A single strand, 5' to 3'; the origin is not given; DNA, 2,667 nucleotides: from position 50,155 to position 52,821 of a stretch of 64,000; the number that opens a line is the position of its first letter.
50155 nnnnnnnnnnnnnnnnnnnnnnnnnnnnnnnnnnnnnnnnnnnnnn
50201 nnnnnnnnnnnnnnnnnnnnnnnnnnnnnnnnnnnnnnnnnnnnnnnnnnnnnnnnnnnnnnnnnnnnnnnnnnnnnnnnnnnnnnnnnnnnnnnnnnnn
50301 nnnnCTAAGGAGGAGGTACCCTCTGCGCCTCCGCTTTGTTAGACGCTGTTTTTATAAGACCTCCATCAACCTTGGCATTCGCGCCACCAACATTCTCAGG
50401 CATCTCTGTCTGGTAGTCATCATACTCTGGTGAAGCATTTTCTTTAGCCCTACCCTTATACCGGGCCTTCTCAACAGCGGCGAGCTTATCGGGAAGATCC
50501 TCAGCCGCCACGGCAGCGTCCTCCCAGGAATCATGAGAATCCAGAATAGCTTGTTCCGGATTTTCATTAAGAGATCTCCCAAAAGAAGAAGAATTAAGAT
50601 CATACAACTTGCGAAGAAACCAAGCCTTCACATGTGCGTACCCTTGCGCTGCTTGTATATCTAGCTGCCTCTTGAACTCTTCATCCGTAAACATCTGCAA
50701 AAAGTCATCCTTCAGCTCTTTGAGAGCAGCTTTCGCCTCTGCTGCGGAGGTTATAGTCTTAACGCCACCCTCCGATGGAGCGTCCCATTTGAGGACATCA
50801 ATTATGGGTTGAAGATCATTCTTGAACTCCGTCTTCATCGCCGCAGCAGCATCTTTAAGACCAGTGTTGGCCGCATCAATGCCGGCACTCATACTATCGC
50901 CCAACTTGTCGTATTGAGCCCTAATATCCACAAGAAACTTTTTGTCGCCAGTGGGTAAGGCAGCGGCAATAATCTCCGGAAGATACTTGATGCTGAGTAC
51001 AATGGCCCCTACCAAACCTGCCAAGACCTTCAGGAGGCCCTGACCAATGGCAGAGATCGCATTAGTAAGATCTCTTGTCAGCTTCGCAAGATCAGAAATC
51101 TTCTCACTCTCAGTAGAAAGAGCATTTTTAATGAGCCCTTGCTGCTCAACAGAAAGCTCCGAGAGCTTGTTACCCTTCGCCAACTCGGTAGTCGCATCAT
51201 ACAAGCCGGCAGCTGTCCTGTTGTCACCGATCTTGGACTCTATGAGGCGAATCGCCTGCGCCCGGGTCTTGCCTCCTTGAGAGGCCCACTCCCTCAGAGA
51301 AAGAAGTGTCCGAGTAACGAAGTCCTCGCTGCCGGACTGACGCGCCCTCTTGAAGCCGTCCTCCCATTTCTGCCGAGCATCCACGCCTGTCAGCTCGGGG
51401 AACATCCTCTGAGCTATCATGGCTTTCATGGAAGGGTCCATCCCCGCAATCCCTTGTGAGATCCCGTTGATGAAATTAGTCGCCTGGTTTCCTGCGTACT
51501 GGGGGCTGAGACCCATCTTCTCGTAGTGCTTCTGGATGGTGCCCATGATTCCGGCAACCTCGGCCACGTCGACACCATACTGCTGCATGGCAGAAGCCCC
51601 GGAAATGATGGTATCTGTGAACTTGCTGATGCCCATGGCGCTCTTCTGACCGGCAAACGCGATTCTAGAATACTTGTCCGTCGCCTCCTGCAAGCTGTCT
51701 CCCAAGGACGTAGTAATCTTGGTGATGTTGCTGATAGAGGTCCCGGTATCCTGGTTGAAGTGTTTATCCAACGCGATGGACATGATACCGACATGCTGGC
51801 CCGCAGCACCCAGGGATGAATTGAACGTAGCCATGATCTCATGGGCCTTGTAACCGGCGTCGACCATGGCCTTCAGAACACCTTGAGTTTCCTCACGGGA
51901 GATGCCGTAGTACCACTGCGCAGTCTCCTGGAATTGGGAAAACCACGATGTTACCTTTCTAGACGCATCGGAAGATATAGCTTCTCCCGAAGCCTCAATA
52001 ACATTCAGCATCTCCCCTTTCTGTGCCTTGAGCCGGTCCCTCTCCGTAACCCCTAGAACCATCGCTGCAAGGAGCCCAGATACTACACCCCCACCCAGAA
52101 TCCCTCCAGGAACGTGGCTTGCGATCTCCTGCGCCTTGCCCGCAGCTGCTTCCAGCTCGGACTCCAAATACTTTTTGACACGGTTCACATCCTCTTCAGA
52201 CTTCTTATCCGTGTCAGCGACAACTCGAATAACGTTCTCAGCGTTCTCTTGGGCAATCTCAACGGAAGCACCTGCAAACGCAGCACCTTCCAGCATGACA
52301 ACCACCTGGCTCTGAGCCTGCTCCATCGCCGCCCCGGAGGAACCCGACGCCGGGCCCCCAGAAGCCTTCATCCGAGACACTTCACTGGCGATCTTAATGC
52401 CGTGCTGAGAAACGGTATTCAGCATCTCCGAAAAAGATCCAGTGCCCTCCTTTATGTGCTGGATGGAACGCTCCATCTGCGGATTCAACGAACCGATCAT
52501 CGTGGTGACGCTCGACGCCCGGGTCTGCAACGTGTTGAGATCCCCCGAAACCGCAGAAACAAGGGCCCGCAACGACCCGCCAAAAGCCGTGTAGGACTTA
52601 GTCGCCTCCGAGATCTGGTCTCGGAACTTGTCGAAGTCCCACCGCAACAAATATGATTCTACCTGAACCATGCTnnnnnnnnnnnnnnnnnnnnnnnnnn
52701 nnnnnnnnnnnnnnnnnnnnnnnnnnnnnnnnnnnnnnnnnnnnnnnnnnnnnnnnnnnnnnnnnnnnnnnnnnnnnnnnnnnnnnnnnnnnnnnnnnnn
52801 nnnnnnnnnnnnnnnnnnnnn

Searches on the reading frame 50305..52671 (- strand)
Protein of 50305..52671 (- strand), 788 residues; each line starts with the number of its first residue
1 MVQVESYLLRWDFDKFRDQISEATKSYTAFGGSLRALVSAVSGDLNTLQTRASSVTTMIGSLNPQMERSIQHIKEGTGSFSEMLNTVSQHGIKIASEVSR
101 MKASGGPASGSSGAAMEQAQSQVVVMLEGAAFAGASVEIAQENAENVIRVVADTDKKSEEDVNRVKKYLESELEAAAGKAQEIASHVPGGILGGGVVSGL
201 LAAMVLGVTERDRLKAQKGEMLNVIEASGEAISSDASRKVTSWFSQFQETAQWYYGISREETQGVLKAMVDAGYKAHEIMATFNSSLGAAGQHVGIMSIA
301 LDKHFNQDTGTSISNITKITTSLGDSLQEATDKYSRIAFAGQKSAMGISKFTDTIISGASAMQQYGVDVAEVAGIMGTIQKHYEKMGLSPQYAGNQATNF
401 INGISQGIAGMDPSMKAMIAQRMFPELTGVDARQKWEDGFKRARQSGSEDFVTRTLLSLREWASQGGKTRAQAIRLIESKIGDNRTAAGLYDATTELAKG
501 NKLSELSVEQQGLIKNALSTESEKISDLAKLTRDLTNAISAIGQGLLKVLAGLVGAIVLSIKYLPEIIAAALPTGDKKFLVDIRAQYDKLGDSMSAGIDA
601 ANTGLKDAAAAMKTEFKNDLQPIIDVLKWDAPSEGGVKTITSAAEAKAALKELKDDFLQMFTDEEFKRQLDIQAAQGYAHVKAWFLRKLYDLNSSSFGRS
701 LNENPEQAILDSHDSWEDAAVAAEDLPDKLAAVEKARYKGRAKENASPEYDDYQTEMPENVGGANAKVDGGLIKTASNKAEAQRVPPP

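Call 6: search_protein_families(library=pfam, proteins=[window:50305-52671:-], max_evalue=10)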
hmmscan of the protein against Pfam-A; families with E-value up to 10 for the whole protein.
window:50305-52671:- (788 aa): 8 families
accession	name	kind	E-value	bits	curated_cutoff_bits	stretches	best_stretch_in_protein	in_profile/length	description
PF20155.4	TMP_3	-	0.00034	20.8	41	1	310-408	7-105/192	Tape measure protein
PF10145.14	PhageMin_Tail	-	0.01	16.1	33.2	2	255-431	11-162/201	Phage-related minor tail protein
PF08970.15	Sda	-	0.032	14.4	22.6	1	647-674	15-42/45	Sporulation inhibitor A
PF05565.16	Sipho_Gp157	-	0.13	12.7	28.6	1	116-178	31-93/162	Siphovirus Gp157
PF00888.28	Cullin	-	0.16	11.1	33.2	1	647-697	501-552/620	Cullin family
PF24508.1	TXNDC16_N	-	0.18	12.8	27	1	337-381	22-66/105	TXNDC16 N-terminal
PF01063.24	Aminotran_4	-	0.21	11.8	28.5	1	10-95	35-118/223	Amino-transferase class IV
PF25547.1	WXG100_2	-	5.9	7.3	27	1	569-613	20-64/150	WXG100 like domain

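Call 44: search_protein_families(library=phrogs, proteins=[window:50305-52671:-], max_evalue=0.001)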
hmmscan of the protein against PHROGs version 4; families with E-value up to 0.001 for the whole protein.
window:50305-52671:- (788 aa): 0 families

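Call 48: search_protein_families(library=ncbifam, proteins=[window:50305-52671:-], max_evalue=0.1)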
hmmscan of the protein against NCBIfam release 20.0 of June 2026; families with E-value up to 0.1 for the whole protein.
window:50305-52671:- (788 aa): 0 families
